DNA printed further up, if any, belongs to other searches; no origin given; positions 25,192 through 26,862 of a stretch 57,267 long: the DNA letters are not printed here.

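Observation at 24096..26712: Two atypical fold-type-II PLP enzymes occupy the slot where diaminopropionate ammonia-lyase is expected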

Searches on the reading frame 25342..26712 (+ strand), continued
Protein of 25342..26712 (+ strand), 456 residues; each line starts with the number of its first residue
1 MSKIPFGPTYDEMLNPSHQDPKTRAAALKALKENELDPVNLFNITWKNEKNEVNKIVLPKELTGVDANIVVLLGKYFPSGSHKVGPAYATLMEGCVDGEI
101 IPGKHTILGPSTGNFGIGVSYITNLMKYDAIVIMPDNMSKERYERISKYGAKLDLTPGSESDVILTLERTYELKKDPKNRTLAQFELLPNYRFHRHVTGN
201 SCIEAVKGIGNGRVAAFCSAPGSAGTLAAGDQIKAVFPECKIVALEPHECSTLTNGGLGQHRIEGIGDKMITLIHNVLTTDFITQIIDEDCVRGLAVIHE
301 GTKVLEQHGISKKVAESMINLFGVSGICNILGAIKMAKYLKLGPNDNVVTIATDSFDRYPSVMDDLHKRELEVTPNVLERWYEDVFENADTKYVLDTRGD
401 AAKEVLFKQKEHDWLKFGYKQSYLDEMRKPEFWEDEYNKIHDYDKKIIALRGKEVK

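Call 47: fold_search(model_id=the predicted structure, library=pdb)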
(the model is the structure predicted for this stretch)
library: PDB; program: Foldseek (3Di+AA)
matches with E <= 10: 1615; with E <= 0.001: 508
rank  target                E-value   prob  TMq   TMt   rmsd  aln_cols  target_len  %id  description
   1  3vc3_A                3.9e-15  1.00  0.55  0.76   4.3       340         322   24  Crystal structure of beta-cyanoalanine synthase K95A mutant in soybean (released 2012-09-12)
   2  3vc3_F                4.5e-15  1.00  0.55  0.76   4.3       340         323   24  Crystal structure of beta-cyanoalanine synthase K95A mutant in soybean (released 2012-09-12)
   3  3vbe_B                4.9e-15  1.00  0.54  0.74   4.4       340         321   22  Crystal structure of beta-cyanoalanine synthase in soybean (released 2012-09-12)
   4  3vbe_A                8.8e-15  1.00  0.53  0.74   4.3       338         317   23  Crystal structure of beta-cyanoalanine synthase in soybean (released 2012-09-12)
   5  8b9y_D                1.5e-14  1.00  0.53  0.74   5.2       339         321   24  Cysteine Synthase from Trypanosoma cruzi with PLP and OAS (released 2023-05-31)
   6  8b9y_B                1.8e-14  1.00  0.54  0.75   6.0       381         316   22  Cysteine Synthase from Trypanosoma cruzi with PLP and OAS (released 2023-05-31)
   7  8sru_A                1.9e-14  1.00  0.53  0.76   4.1       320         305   28  Crystal structure of O-acetyl-L-serine sulfhydrylase A (CysK) from Staphylococcus aureus NCTC 8325 complexed with a se (released 2024-11-13)
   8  3vbe_C                1.9e-14  1.00  0.54  0.72   4.4       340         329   22  Crystal structure of beta-cyanoalanine synthase in soybean (released 2012-09-12)
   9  3vc3_D                2.0e-14  1.00  0.55  0.76   4.3       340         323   23  Crystal structure of beta-cyanoalanine synthase K95A mutant in soybean (released 2012-09-12)
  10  8sru_B                2.6e-14  1.00  0.53  0.75   4.3       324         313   27  Crystal structure of O-acetyl-L-serine sulfhydrylase A (CysK) from Staphylococcus aureus NCTC 8325 complexed with a se (released 2024-11-13)
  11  8srv_A                3.3e-14  1.00  0.54  0.78   3.7       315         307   28  Crystal structure of O-acetyl-L-serine sulfhydrylase A (CysK) from Staphylococcus aureus NCTC 8325 complexed with a tr (released 2024-11-13)
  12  8t2c_B                3.8e-14  1.00  0.53  0.77   4.0       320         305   28  Crystal structure of O-acetyl-L-serine sulfhydrylase A (CysK) from Staphylococcus aureus NCTC 8325 complexed with a Cy (released 2024-12-18)
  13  9rj1                  3.8e-14  1.00  0.54  0.75   4.2       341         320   23  S-methylcysteine synthase (BSAS4) from common bean in complex with PLP, BEZ, and GOL (released 2025-12-03)
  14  4lmb                  4.0e-14  1.00  0.54  0.77   3.5       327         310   23  Crystal structure analysis of O-acetylserine sulfhydrylase CysK2 complexed with cystine from Microcystis aeruginosa 7806 (released 2014-06-04)
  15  8srw_A                4.6e-14  1.00  0.52  0.76   4.3       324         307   27  Crystal structure of O-acetyl-L-serine sulfhydrylase A (CysK) from Staphylococcus aureus NCTC 8325 complexed with a mo (released 2024-11-13)
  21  8sru_C                9.2e-14  1.00  0.52  0.76   4.3       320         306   28  Crystal structure of O-acetyl-L-serine sulfhydrylase A (CysK) from Staphylococcus aureus NCTC 8325 complexed with a se (released 2024-11-13)
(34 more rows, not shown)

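Call 63: search_protein_families(library=pfam, max_evalue=0.001, proteins=[P0259, P0269, P0298, P0300, P0317, P0358, P0252, P0263, P0345, P0382])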
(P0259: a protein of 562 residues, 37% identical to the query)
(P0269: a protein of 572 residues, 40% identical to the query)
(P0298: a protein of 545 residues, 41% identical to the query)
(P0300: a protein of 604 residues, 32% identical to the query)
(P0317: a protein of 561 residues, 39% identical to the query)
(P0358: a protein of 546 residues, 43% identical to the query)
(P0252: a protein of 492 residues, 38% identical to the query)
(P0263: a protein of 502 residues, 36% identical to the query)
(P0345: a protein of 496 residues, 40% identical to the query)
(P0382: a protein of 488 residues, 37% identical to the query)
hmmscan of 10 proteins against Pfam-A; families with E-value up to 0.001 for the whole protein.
P0259 (562 aa): 1 family
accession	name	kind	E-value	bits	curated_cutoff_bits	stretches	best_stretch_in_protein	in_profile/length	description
PF00291.31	PALP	-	1.6e-15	57.7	35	1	109-405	19-294/295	Pyridoxal-phosphate dependent enzyme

P0269 (572 aa): 1 family
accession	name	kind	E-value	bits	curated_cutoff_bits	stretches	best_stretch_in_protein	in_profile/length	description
PF00291.31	PALP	-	2.2e-11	44.1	35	1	50-159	49-155/295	Pyridoxal-phosphate dependent enzyme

P0298 (545 aa): 5 families
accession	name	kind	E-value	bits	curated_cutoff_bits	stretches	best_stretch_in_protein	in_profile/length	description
PF00005.33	ABC_tran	-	4.1e-37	128.3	25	1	21-169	1-137/137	ABC transporter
PF13304.12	AAA_21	-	7.3e-11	43.1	27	1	103-204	198-303/304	AAA domain, putative AbiEii toxin, Type IV TA system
PF02463.25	SMC_N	-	6e-07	29.6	40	1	33-213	26-211/220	RecF/RecN/SMC N terminal domain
PF13401.12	AAA_22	-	0.0002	22.1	27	1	35-197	9-121/130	AAA domain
PF05621.17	TniB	-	0.00076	19.4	22.4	0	116-197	82-160/189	Bacterial TniB protein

P0300 (604 aa): 1 family
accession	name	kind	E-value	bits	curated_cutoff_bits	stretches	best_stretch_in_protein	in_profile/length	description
PF00291.31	PALP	-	5.9e-129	430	35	2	291-548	1-264/295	Pyridoxal-phosphate dependent enzyme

P0317 (561 aa): 1 family
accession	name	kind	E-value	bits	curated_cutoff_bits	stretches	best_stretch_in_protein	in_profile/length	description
PF00291.31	PALP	-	8.3e-17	61.9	35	1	24-221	32-217/295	Pyridoxal-phosphate dependent enzyme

P0358 (546 aa): 1 family
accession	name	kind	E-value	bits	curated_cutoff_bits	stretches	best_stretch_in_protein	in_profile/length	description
PF00291.31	PALP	-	3.8e-15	56.4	35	1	420-524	4-99/295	Pyridoxal-phosphate dependent enzyme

P0252 (492 aa): 1 family
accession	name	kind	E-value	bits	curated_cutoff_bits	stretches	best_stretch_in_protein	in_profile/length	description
PF00291.31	PALP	-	5.6e-15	55.9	35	1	104-327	33-256/295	Pyridoxal-phosphate dependent enzyme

P0263 (502 aa): 1 family
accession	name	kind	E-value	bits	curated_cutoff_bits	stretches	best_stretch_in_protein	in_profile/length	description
PF00291.31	PALP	-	1.1e-13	51.7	35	1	110-393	35-295/295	Pyridoxal-phosphate dependent enzyme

P0345 (496 aa): 1 family
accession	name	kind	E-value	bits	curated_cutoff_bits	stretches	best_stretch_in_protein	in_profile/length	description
PF00291.31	PALP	-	1.1e-09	38.5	35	1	107-264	34-173/295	Pyridoxal-phosphate dependent enzyme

P0382 (488 aa): 0 families

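Call 81: search_protein_families(library=pfam, max_evalue=0.001, proteins=[L036:3242-4951:+, L048:13601-14131:+, L058:7095-7574:-, L075:9347-9934:+, L049:7238-7804:+, L049:1249-2178:+, L059:422-1483:+, L045:4789-5805:+, L065:11521-13335:+, L068:11518-13290:+])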
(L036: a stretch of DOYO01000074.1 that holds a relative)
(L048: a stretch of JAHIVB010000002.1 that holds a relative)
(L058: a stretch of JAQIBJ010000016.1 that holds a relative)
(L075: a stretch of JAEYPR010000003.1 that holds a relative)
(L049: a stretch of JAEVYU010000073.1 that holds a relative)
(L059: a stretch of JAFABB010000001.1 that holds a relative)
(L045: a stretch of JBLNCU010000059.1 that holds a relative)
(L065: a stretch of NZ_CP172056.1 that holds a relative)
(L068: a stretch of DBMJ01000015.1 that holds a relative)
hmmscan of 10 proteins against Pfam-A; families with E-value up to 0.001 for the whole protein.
L036:3242-4951:+ (570 aa): 3 families
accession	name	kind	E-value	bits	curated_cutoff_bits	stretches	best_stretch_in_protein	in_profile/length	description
PF13382.11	Adenine_deam_C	-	6.6e-60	201.8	27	1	394-563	2-169/169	Adenine deaminase C-terminal domain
PF01979.26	Amidohydro_1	-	6e-38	131.4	25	1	63-340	1-341/345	Amidohydrolase family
PF07969.17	Amidohydro_3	-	6.2e-12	46.2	29.7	1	247-332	357-446/472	Amidohydrolase family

L048:13601-14131:+ (177 aa): 2 families
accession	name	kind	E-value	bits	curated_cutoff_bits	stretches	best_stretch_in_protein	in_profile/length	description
PF02834.22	LigT_PEase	-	4.7e-14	52.8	23.3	2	30-88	26-86/87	LigT like Phosphoesterase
PF13563.12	2_5_RNA_ligase2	-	1e-10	42.3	27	1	36-158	23-147/152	2'-5' RNA ligase superfamily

L058:7095-7574:- (160 aa): 4 families
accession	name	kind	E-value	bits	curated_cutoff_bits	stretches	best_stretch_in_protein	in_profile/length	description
PF00383.29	dCMP_cyt_deam_1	-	2.8e-28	98.2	25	1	4-106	2-102/102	Cytidine and deoxycytidylate deaminase zinc-binding region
PF14437.12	MafB19-deam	-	6.7e-25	88.1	27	1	4-111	1-106/142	MafB19-like deaminase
PF14439.12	Bd3614-deam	-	4.6e-07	30.2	38.5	1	31-95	12-75/113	Bd3614-like deaminase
PF18750.7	SNAD4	-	0.00062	20.2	27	0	47-94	23-71/130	Secreted Novel AID/APOBEC-like Deaminase 4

L075:9347-9934:+ (196 aa): 2 families
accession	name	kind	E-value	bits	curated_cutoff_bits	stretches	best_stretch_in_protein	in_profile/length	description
PF00440.29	TetR_N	-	5.5e-08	32.9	24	1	11-57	1-47/47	Bacterial regulatory proteins, tetR family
PF13977.11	TetR_C_6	-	2.2e-05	25.1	27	1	104-193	25-114/115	BetI-type transcriptional repressor, C-terminal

L049:7238-7804:+ (189 aa): 1 family
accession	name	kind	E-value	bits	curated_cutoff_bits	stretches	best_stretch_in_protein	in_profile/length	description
PF00156.33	Pribosyltran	-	4.6e-05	23.2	26.3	1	34-157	11-127/158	Phosphoribosyl transferase domain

L049:1249-2178:+ (310 aa): 1 family
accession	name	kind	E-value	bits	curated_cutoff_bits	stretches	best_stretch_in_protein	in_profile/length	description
PF02653.21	BPD_transp_2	-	1.5e-46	159.2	26.8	1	10-283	2-265/269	Branched-chain amino acid transport system / permease component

L059:422-1483:+ (354 aa): 1 family
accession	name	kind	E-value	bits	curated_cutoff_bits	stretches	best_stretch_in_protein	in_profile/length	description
PF02653.21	BPD_transp_2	-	9.2e-45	153.3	26.8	1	66-341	3-269/269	Branched-chain amino acid transport system / permease component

L045:4789-5805:+ (339 aa): 1 family
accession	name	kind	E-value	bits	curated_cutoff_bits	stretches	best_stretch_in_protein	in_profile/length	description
PF00994.29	MoCF_biosynth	-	2.7e-20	73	26.6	1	174-304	1-142/144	Probable molybdopterin binding domain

L065:11521-13335:+ (605 aa): 14 families
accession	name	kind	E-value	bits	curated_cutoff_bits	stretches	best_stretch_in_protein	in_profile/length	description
PF00158.32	Sigma54_activat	-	3.7e-75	251.7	20.2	1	278-445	1-167/168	Sigma-54 interaction domain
PF25601.1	AAA_lid_14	-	9.5e-26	89.9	27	1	451-528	1-78/87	AAA+ ATPase lid domain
PF14532.12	Sigma54_activ_2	-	7.6e-20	72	25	1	279-449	1-137/138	Sigma-54 interaction domain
PF02954.25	HTH_8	-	1.1e-12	47.9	22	1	539-581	2-42/42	Bacterial regulatory protein, Fis family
PF07728.20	AAA_5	-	2.4e-05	24.8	22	1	302-421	2-123/139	AAA domain (dynein-related subfamily)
PF01078.27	Mg_chelatase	-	0.00016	21.6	20.3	0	354-399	89-134/207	Magnesium chelatase, subunit ChlI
PF13185.12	GAF_2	-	0.00022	21.9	28.6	1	48-117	47-121/136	GAF domain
PF01590.32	GAF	-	0.00028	21.9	22.4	0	50-136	50-127/133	GAF domain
PF07724.20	AAA_2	-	0.0004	20.9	27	0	300-402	4-106/166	AAA domain (Cdc48 subfamily)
PF00989.32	PAS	-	0.0004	20.8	22.6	0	160-243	5-99/113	PAS fold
PF12728.13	HTH_17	-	0.00047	20.8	27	0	561-580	5-24/51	Helix-turn-helix domain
PF13551.12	HTH_29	-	0.00047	20.6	28.1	0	551-582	5-37/64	Winged helix-turn helix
PF18024.7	HTH_50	-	0.00067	19.7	27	0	540-583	9-49/50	Helix-turn-helix domain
PF00004.35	AAA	-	0.00078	20.3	21.2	0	302-425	1-113/131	ATPase family associated with various cellular activities (AAA)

L068:11518-13290:+ (591 aa): 9 families
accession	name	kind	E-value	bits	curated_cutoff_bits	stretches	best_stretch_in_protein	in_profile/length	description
PF00158.32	Sigma54_activat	-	4.4e-73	244.9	20.2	1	276-443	1-167/168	Sigma-54 interaction domain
PF25601.1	AAA_lid_14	-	5.2e-24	84.3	27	1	449-531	1-82/87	AAA+ ATPase lid domain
PF14532.12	Sigma54_activ_2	-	6.2e-22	78.8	25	1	278-448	2-138/138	Sigma-54 interaction domain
PF18024.7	HTH_50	-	1.5e-07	31.4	27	1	538-583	8-49/50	Helix-turn-helix domain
PF02954.25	HTH_8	-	1.3e-06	28.5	22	1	538-581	2-42/42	Bacterial regulatory protein, Fis family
PF01078.27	Mg_chelatase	-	1.8e-05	24.7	20.3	0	352-395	89-132/207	Magnesium chelatase, subunit ChlI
PF00004.35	AAA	-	0.00025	21.9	21.2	1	300-419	1-110/131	ATPase family associated with various cellular activities (AAA)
PF07728.20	AAA_5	-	0.0003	21.2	22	0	300-419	2-123/139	AAA domain (dynein-related subfamily)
PF13185.12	GAF_2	-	0.00055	20.6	28.6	0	52-118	52-121/136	GAF domain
